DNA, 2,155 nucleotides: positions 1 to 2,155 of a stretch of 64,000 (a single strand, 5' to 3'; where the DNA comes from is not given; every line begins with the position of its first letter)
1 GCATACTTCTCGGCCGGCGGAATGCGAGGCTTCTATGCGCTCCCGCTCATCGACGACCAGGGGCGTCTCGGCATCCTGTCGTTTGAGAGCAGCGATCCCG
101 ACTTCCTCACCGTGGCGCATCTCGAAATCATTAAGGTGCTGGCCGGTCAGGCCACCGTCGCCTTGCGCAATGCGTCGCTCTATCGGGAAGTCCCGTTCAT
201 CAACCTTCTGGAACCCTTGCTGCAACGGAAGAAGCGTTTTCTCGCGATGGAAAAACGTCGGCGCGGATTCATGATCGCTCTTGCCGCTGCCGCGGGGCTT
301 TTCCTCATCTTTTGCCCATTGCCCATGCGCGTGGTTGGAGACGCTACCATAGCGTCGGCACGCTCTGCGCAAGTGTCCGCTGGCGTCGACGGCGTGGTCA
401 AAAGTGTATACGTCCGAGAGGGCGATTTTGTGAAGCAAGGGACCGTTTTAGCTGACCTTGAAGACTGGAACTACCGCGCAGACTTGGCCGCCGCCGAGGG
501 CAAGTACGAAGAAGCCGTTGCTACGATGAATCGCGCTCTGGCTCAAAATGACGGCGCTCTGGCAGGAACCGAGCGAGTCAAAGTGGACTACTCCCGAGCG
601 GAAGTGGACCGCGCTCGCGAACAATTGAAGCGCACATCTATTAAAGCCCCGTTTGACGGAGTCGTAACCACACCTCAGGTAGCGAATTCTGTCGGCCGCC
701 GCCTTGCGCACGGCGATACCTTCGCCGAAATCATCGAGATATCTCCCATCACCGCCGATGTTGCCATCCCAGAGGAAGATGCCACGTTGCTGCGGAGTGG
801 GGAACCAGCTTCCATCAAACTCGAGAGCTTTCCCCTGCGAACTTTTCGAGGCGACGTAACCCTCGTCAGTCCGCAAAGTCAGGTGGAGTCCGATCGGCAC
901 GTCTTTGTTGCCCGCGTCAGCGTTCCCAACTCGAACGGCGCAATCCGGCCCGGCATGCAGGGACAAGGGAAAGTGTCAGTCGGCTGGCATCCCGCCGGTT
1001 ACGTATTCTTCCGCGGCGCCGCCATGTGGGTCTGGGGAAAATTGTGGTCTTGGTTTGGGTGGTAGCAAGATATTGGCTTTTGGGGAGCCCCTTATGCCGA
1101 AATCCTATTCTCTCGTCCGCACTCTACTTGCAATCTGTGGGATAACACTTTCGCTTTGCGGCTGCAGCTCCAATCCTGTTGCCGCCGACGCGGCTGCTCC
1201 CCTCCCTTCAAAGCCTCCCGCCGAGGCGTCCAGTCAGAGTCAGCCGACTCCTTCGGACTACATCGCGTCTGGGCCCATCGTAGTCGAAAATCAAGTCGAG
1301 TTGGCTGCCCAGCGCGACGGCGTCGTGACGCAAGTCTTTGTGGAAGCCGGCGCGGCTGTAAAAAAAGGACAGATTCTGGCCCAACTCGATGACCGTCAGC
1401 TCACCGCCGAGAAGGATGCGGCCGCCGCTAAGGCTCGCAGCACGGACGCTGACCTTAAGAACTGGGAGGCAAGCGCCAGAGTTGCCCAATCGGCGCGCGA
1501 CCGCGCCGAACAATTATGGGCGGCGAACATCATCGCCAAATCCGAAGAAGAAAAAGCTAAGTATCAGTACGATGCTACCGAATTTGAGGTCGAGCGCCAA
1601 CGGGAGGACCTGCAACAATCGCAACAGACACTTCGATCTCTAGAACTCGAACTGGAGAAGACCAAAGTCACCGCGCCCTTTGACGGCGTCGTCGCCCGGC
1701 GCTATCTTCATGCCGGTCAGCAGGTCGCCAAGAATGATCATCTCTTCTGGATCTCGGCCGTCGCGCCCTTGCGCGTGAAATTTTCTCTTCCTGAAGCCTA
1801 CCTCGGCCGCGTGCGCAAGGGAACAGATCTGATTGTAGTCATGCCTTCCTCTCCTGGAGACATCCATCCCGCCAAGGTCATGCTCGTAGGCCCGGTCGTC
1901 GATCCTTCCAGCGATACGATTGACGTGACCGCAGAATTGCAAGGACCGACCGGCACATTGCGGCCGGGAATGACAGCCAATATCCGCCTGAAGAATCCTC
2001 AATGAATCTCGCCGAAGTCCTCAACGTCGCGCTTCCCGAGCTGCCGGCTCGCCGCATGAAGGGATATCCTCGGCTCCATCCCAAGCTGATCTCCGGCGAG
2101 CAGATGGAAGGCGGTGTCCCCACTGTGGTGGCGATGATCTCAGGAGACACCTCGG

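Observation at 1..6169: Sigma-54-driven tandem-repeat peptide gene convergent with a PqqD-like/M50-protease/HlyD operon: candidate multi-core peptide processing-export system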

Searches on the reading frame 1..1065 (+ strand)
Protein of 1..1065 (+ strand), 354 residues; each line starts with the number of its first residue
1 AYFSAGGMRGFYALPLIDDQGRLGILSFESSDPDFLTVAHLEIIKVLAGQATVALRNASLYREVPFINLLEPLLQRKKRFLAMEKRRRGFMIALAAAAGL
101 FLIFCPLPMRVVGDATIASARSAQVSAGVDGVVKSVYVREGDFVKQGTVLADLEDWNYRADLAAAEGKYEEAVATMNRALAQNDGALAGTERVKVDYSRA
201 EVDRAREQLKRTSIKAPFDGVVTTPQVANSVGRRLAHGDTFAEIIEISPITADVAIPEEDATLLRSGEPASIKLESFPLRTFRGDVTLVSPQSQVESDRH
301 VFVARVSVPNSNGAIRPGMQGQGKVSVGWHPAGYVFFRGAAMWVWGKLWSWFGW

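Call 5: search_protein_families(library=pfam, proteins=[window:1-1065:+], max_evalue=0.01)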
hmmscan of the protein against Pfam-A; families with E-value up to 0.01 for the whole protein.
window:1-1065:+ (354 aa): 7 families
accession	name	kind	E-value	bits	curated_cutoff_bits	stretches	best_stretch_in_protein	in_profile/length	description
PF16576.10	HlyD_D23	-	6.8e-28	97.8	30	1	109-319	6-212/214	Barrel-sandwich domain of CusB or HlyD membrane-fusion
PF13437.12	HlyD_3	-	1.8e-18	67.7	22.2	2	214-318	2-106/106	HlyD family secretion protein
PF13533.13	Biotin_lipoyl_2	-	2.7e-09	37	29.8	1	124-153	2-31/32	Biotin-lipoyl like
PF13185.12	GAF_2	-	2.6e-05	24.9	28.6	1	5-55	85-135/136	GAF domain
PF00364.28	Biotin_lipoyl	-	2.8e-05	24.3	22.1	1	123-153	43-73/73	Biotin-requiring enzyme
PF01590.32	GAF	-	0.00049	21.1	22.4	1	4-55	83-133/133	GAF domain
PF07719.23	TPR_2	-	0.00076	19.9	27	1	155-183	3-31/34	Tetratricopeptide repeat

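Call 6: search_protein_families(library=ncbifam, proteins=[window:1-1065:+], max_evalue=0.01)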
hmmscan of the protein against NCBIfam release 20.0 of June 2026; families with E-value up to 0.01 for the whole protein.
window:1-1065:+ (354 aa): 28 families (the best 25 are shown)
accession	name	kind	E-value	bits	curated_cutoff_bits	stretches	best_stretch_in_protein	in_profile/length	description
TIGR01730.1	RND_mfp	subfamily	2.1e-35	122.2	94.9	1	115-328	19-247/322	efflux RND transporter periplasmic adaptor subunit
TIGR01843.1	type_I_hlyD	subfamily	1.7e-25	89.9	208.65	2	193-328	252-399/422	HlyD family type I secretion periplasmic adaptor subunit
TIGR00998.1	8a0101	subfamily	7.9e-21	74.3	390.8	2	194-291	187-283/334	EmrA/EmrK family multidrug efflux transporter periplasmic adaptor subunit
TIGR00999.1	8a0102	subfamily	1.2e-14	54.1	319.3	1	195-326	74-202/271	CzcB/NccB family metal efflux transporter periplasmic adaptor subunit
NF008606.0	PRK11578.1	equivalog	1.5e-12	47.3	342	1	189-325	161-298/371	macrolide transporter subunit MacA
NF002939.0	PRK03598.1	equivalog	3e-12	46.3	393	2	121-179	43-101/332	secretion protein HlyD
NF007785.0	PRK10476.1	equivalog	4.3e-12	45.5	376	2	193-290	190-285/347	multidrug transporter subunit MdtN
TIGR02971.1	heterocyst_DevB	subfamily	1.9e-11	43.9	129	2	133-183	27-79/327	ABC exporter membrane fusion protein, DevB family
NF007303.0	PRK09783.1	subfamily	6.8e-11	41.2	390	1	124-322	130-321/414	copper/silver efflux system membrane fusion protein CusB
NF008589.1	PRK11556.1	equivalog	1.4e-10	40.7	391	1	108-179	70-141/392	MdtA/MuxA family multidrug efflux RND transporter periplasmic adaptor subunit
NF011715.0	PRK15136.1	equivalog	1e-09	37.5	563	1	94-206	34-145/390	multidrug efflux MFS transporter periplasmic adaptor subunit EmrA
TIGR03794.1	NHLM_micro_HlyD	equivalog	1.9e-07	30.3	156.2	1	92-169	27-105/421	NHLP bacteriocin system secretion protein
NF007850.1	PRK10559.1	equivalog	1.2e-06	27.9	400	1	122-228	40-164/303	p-hydroxybenzoic acid efflux pump subunit AaeA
NF045680.1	DiMtlExpIhpB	equivalog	1.8e-06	27.2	450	1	209-326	135-247/326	divalent metal ion exporter adaptor subunit IhpB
NF033138.2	RND-peri-MexC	equivalog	1.9e-06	27.3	625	1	117-265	58-225/375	MexC family multidrug efflux RND transporter periplasmic adaptor subunit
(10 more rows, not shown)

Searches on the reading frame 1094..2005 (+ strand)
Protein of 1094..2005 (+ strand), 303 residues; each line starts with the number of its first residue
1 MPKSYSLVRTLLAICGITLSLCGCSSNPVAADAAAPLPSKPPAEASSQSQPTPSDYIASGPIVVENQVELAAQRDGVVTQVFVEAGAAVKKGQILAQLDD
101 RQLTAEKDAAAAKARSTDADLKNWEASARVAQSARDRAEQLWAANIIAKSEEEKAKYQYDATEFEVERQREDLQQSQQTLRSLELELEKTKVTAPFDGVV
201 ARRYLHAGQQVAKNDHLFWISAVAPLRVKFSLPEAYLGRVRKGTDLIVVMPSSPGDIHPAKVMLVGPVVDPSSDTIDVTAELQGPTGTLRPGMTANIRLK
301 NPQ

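Call 5: search_protein_families(library=pfam, proteins=[window:1094-2005:+], max_evalue=0.01)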
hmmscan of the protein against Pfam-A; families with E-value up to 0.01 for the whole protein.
window:1094-2005:+ (303 aa): 4 families
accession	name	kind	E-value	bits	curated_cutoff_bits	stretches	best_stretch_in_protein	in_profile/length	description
PF16576.10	HlyD_D23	-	2e-23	83.3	30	1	67-295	19-214/214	Barrel-sandwich domain of CusB or HlyD membrane-fusion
PF13437.12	HlyD_3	-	1.1e-17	65.1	22.2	1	191-292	1-106/106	HlyD family secretion protein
PF13533.13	Biotin_lipoyl_2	-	2.9e-11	43.3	29.8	1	68-99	1-32/32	Biotin-lipoyl like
PF00364.28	Biotin_lipoyl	-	6.8e-07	29.5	22.1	1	67-98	42-73/73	Biotin-requiring enzyme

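Call 6: search_protein_families(library=ncbifam, proteins=[window:1094-2005:+], max_evalue=0.01)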
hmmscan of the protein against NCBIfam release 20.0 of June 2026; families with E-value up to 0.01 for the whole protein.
window:1094-2005:+ (303 aa): 30 families (the best 25 are shown)
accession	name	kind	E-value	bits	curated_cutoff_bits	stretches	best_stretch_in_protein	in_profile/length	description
TIGR01730.1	RND_mfp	subfamily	2.2e-49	168.2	94.9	1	49-300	8-245/322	efflux RND transporter periplasmic adaptor subunit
TIGR00999.1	8a0102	subfamily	3.7e-31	108.2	319.3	1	86-301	1-203/271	CzcB/NccB family metal efflux transporter periplasmic adaptor subunit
TIGR00998.1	8a0101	subfamily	1.9e-17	63.2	390.8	2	134-257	144-272/334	EmrA/EmrK family multidrug efflux transporter periplasmic adaptor subunit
NF002939.0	PRK03598.1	equivalog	3.8e-16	59.2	393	2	130-276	147-291/332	secretion protein HlyD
NF008606.0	PRK11578.1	equivalog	6.7e-16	58.4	342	1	57-299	51-298/371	macrolide transporter subunit MacA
NF008589.1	PRK11556.1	equivalog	2.2e-15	56.5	391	1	37-300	54-311/392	MdtA/MuxA family multidrug efflux RND transporter periplasmic adaptor subunit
NF000272.2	OqxA_adapt_sub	exception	2.6e-14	53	835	1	17-216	20-202/391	multidrug efflux RND transporter periplasmic adaptor subunit OqxA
NF011715.0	PRK15136.1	equivalog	2.7e-14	52.6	563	2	111-250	133-276/390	multidrug efflux MFS transporter periplasmic adaptor subunit EmrA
NF045904.1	RND-peri-MexE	equivalog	5.6e-14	51.8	714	1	3-299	3-291/390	multidrug efflux RND transporter periplasmic adaptor subunit MexE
NF007132.1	PRK09578.1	equivalog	1.7e-11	43.5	512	1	14-300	15-299/396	MexX/AxyX family multidrug efflux RND transporter periplasmic adaptor subunit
NF007303.0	PRK09783.1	subfamily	2.7e-11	42.5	390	1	189-300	214-325/414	copper/silver efflux system membrane fusion protein CusB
TIGR01843.1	type_I_hlyD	subfamily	4.8e-10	39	208.65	1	57-194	32-173/422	HlyD family type I secretion periplasmic adaptor subunit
NF007785.0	PRK10476.1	equivalog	1.4e-08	34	376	1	152-248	168-267/347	multidrug transporter subunit MdtN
NF007850.1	PRK10559.1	equivalog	3.4e-08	33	400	1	68-245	41-203/303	p-hydroxybenzoic acid efflux pump subunit AaeA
NF033138.2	RND-peri-MexC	equivalog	1.5e-07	30.9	625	1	60-241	56-225/375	MexC family multidrug efflux RND transporter periplasmic adaptor subunit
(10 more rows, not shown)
